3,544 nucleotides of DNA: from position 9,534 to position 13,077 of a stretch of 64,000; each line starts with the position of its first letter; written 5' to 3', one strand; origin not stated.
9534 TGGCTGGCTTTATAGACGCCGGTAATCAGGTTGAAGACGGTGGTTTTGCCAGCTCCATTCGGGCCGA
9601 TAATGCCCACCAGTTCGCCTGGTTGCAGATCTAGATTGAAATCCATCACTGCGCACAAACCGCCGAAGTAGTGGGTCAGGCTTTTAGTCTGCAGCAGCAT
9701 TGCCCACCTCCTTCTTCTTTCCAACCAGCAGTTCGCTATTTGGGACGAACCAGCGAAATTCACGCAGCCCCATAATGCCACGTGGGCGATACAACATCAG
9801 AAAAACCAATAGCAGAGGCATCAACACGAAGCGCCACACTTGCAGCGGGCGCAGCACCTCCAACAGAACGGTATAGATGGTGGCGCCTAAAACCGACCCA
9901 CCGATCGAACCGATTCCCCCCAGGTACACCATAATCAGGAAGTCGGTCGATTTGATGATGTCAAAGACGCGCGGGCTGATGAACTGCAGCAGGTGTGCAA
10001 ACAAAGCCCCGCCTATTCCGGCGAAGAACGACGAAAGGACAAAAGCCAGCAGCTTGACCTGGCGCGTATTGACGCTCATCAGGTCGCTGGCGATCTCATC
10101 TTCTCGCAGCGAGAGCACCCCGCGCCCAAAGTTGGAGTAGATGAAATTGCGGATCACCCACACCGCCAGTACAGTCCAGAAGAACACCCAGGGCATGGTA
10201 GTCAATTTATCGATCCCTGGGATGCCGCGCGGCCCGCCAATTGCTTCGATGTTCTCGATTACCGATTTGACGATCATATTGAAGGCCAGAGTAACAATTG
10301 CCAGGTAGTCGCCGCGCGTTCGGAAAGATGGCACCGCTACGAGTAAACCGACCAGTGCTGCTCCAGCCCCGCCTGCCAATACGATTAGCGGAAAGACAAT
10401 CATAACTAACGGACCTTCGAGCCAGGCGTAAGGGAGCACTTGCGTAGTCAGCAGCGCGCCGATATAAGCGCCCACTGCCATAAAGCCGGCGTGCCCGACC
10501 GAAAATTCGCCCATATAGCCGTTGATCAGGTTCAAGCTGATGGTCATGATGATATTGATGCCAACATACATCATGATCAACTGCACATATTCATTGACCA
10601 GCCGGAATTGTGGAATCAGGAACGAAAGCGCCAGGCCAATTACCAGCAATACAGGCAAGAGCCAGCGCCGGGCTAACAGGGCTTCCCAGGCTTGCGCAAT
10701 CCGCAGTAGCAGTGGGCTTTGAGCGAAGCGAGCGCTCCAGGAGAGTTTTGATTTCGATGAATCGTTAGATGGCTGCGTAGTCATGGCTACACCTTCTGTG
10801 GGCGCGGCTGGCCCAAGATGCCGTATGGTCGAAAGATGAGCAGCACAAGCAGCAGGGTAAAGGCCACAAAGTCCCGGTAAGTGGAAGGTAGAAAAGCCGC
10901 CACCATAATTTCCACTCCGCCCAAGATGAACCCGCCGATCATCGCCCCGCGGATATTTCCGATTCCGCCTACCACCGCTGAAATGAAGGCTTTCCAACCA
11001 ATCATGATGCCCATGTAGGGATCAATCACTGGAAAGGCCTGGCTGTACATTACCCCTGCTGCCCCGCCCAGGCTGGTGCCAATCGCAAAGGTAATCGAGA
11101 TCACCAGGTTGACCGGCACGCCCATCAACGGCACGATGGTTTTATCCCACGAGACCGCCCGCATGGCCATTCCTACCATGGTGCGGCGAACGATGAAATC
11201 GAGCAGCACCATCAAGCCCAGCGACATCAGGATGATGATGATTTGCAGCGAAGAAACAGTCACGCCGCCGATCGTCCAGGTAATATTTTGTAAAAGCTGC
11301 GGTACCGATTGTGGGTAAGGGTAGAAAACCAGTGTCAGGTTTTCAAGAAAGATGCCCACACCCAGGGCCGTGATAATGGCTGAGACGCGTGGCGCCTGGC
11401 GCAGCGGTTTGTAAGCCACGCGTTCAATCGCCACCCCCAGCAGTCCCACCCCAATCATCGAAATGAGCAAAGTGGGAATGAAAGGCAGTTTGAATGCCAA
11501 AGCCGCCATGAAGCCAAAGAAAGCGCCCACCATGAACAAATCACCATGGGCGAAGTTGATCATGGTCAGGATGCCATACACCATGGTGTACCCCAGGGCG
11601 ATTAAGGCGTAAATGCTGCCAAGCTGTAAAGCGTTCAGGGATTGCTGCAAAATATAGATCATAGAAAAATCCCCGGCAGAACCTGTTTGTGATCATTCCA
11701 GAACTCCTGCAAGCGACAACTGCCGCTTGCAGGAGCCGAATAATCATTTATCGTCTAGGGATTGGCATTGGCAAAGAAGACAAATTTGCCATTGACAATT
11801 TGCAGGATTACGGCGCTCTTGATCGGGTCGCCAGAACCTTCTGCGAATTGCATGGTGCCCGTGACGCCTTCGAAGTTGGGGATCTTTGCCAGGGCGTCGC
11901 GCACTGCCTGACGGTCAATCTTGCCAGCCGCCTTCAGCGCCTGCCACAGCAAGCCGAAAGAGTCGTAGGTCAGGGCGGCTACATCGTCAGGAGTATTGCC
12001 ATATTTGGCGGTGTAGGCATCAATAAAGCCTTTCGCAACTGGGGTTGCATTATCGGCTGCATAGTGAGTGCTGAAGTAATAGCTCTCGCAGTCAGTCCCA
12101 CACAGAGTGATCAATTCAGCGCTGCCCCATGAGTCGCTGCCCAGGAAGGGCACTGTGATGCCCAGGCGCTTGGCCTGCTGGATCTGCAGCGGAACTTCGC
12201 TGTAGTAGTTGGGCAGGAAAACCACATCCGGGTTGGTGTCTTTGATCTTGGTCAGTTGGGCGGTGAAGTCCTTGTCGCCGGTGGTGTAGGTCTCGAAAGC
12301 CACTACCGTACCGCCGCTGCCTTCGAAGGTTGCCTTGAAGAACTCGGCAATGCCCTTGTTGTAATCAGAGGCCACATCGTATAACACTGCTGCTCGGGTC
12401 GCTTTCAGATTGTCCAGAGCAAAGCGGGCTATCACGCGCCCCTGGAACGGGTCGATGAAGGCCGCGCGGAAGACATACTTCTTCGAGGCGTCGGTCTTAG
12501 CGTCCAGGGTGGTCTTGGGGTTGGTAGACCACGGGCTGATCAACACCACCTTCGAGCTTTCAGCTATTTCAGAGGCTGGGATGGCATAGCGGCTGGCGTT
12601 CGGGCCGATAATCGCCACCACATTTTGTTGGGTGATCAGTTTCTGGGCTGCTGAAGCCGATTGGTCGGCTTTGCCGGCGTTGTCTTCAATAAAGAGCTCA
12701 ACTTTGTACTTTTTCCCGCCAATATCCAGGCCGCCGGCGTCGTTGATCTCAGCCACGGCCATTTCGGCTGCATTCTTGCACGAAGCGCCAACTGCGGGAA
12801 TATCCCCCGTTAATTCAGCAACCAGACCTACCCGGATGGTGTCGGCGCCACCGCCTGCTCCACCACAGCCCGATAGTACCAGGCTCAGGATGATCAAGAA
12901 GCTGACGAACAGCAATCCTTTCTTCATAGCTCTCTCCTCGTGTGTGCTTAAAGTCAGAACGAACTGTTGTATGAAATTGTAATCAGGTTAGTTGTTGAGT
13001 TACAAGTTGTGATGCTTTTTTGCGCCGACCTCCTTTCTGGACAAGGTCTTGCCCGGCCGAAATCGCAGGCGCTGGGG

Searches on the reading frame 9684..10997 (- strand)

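Call 31: search_protein_families(library=pfam, proteins=[window:9684-10997:-], max_evalue=0.001)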
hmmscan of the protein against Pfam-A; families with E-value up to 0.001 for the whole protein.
window:9684-10997:- (437 aa): 1 family
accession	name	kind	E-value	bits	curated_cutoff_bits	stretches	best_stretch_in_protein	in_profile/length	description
PF02653.21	BPD_transp_2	-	9.1e-36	123.8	26.8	1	141-399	5-267/269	Branched-chain amino acid transport system / permease component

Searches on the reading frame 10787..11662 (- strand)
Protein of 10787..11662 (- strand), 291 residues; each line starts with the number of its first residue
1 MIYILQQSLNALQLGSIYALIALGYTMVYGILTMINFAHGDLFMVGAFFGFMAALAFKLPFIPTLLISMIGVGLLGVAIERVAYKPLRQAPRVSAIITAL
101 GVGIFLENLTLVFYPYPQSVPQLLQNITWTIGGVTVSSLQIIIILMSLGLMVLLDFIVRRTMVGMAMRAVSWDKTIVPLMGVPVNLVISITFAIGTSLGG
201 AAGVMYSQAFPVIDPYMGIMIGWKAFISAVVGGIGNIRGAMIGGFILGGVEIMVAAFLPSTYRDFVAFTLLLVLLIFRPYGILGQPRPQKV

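Call 31: search_protein_families(library=pfam, proteins=[window:10787-11662:-], max_evalue=0.001)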
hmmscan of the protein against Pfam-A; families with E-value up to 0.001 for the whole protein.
window:10787-11662:- (291 aa): 1 family
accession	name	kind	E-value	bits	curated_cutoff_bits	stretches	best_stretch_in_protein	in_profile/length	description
PF02653.21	BPD_transp_2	-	3.6e-39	135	26.8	1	9-275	3-269/269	Branched-chain amino acid transport system / permease component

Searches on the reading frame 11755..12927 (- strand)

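Call 76: search_protein_families(library=pfam, proteins=[window:11755-12927:-], max_evalue=0.00001)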
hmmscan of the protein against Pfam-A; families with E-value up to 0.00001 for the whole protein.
window:11755-12927:- (390 aa): 3 families
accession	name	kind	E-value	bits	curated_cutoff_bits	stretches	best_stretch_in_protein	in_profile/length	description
PF13458.12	Peripla_BP_6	-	2e-66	225.5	31.7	1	30-380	1-342/343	Periplasmic binding protein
PF01094.35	ANF_receptor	-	9.4e-29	101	25.4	1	50-373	2-346/353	Receptor family ligand binding region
PF13433.12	Peripla_BP_5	-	3.2e-22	79.6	27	1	31-365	1-324/363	Periplasmic binding protein domain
